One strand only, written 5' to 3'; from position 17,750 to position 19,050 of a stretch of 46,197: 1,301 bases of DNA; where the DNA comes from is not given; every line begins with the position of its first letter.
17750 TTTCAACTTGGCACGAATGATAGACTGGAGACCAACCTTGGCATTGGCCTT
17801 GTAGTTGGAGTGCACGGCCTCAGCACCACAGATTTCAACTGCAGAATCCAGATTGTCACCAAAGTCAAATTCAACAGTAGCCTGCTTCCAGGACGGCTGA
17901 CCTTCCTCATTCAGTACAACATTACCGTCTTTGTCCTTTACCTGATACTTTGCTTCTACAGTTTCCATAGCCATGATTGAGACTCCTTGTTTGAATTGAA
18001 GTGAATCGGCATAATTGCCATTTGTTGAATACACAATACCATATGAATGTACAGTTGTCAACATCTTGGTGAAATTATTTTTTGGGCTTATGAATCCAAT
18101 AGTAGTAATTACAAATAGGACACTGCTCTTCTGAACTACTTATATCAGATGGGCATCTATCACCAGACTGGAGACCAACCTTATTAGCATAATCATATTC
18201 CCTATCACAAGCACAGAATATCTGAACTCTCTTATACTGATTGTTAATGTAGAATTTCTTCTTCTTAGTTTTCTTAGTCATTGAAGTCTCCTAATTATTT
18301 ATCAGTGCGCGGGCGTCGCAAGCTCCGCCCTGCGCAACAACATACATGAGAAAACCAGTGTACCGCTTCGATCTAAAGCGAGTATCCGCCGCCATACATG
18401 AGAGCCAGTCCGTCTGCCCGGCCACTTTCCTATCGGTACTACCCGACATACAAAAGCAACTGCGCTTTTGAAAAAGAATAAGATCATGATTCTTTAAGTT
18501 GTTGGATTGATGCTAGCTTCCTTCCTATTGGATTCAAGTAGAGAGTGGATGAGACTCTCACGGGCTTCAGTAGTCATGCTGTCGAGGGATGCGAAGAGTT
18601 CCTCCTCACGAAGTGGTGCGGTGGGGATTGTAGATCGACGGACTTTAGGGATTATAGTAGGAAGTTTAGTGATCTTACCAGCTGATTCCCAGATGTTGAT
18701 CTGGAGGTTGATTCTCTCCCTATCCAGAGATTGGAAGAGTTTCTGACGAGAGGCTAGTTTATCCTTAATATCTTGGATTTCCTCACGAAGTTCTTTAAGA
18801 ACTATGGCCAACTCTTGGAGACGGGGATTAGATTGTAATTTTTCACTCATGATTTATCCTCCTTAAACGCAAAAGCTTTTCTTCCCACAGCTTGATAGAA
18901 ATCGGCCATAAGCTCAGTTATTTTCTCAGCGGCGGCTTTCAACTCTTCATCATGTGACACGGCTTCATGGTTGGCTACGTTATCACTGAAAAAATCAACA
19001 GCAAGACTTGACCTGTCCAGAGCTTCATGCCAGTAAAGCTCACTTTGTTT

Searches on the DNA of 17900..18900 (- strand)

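Call 10: search_dna_similar(query=window:17900-18900:-, collection=phages, mode=distant, max_rows=40)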
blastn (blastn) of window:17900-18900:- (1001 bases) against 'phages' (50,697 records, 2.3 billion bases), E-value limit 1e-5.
No match.

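Call 16: search_rna_families(source=window, start=18200, end=18600, threshold=evalue, max_evalue=10, show_alignments=3)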
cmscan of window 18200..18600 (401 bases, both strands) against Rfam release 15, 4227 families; matches with E-value up to 10: 3.
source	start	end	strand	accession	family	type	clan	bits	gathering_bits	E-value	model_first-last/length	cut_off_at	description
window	18209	18272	+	RF00087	SNORD26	Gene; snRNA; snoRNA; CD-box;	CL00050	18.7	44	0.22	1-76/76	no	Small nucleolar RNA SNORD26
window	18250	18300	+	RF02701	PsrR1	Gene; sRNA;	-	14.9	42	3.3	1-79/79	no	Photosynthesis regulatory RNA1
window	18259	18277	-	RF00522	PreQ1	Cis-reg; riboswitch;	-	12.2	39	9.2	1-45/45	no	PreQ1 (pre queuosine) riboswitch aptamer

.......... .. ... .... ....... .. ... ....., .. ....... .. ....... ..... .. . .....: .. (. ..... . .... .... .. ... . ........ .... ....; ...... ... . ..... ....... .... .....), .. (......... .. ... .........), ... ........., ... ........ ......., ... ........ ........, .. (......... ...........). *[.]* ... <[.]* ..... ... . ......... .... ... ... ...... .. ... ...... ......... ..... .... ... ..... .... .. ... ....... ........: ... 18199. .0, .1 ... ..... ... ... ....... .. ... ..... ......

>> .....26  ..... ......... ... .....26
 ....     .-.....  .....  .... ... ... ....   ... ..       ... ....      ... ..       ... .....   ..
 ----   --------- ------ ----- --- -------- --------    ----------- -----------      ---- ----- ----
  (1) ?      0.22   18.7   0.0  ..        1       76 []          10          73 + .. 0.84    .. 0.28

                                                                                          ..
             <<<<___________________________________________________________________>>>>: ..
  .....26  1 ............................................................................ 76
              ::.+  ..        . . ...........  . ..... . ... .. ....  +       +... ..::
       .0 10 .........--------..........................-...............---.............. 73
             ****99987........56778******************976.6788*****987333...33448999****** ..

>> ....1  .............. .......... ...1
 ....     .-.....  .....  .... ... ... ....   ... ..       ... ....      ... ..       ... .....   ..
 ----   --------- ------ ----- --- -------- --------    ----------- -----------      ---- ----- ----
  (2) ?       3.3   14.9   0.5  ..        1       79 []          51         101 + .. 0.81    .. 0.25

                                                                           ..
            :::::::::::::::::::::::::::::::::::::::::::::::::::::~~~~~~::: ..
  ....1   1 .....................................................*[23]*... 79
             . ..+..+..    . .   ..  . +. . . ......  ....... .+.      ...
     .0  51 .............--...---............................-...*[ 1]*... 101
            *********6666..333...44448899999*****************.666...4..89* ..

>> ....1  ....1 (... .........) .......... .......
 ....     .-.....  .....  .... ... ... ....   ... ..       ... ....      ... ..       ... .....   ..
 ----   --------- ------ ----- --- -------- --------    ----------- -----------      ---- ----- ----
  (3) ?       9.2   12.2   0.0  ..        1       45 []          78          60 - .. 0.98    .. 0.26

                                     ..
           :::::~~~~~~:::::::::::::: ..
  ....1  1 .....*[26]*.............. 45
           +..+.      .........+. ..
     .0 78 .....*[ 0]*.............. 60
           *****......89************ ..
